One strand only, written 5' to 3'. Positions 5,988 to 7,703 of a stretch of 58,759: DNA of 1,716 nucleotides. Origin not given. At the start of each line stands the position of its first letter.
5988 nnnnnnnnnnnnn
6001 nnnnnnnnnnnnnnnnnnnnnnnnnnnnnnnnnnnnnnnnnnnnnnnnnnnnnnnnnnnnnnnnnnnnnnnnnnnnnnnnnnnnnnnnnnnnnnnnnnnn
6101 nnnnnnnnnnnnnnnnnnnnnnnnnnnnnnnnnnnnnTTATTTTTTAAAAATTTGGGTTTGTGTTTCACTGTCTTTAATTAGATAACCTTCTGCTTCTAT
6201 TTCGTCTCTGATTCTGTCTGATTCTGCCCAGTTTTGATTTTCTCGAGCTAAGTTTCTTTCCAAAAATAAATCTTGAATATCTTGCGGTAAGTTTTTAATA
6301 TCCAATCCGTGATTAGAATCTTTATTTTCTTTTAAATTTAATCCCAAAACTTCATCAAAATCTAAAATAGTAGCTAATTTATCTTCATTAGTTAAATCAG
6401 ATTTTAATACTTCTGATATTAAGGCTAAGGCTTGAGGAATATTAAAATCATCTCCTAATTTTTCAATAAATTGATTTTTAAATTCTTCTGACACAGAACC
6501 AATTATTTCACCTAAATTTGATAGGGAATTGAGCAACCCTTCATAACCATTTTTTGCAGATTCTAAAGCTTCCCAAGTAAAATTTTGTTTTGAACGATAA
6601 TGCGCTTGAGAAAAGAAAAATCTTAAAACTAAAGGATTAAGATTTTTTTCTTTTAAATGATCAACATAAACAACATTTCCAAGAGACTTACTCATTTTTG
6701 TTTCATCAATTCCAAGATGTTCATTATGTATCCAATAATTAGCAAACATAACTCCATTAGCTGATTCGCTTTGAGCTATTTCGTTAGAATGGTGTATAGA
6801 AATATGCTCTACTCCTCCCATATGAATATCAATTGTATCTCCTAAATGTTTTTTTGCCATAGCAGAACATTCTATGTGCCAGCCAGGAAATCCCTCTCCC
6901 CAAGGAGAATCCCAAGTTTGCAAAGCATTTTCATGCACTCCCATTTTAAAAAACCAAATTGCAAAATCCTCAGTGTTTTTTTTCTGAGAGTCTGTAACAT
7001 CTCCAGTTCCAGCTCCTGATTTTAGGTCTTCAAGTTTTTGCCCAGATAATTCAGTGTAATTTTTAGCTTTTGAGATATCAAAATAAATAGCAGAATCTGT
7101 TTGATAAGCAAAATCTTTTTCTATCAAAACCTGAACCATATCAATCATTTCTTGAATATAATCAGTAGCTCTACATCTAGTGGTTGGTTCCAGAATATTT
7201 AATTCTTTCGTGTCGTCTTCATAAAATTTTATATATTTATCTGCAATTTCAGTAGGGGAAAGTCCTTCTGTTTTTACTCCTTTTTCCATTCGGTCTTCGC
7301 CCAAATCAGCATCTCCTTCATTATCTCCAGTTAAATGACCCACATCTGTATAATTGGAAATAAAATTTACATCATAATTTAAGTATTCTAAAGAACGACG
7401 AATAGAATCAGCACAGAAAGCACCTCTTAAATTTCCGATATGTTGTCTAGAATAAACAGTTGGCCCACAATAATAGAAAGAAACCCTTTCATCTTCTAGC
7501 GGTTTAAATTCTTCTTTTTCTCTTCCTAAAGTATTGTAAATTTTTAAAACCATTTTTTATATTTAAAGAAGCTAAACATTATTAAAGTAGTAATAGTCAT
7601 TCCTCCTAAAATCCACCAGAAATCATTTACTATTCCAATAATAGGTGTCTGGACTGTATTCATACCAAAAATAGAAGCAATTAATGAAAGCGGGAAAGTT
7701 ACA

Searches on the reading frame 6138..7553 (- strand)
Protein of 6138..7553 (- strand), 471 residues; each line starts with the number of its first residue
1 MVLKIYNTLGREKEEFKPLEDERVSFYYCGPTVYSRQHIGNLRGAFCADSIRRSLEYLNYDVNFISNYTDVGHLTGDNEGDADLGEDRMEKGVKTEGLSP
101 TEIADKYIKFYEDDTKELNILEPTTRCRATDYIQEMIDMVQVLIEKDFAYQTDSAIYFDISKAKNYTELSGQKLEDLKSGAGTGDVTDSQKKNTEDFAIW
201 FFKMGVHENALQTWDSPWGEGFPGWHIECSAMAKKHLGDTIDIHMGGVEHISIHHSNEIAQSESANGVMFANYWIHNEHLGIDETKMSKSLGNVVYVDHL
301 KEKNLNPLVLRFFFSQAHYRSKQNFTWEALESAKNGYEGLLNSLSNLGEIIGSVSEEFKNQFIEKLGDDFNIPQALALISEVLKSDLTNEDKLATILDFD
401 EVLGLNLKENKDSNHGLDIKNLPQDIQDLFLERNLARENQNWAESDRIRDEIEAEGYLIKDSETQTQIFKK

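Call 73: find_encoding_contigs(protein=window:6138-7553:-, flank=2500, max_places=10)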
Protein window:6138-7553:- (471 aa): 5 contigs read that carry it; 1 place shown.
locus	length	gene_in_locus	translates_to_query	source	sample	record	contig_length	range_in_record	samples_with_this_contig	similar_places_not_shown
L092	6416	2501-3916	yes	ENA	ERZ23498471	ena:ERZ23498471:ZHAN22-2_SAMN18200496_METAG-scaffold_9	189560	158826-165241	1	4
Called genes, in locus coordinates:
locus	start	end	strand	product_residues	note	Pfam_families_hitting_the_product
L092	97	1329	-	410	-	PF22694:CtpB_N-like (weak), PF00595:PDZ, PF13180:PDZ_2, PF17820:PDZ_6, PF03572:Peptidase_S41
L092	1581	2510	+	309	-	PF01544:CorA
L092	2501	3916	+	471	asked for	PF01406:tRNA-synt_1e, PF01921:tRNA-synt_1f (faint), PF09334:tRNA-synt_1g, PF23493:CysS_C (weak)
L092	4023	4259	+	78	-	-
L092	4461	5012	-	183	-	-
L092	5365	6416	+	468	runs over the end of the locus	PF00772:DnaB, PF13481:AAA_25, PF03796:DnaB_C, PF06745:ATPase (weak)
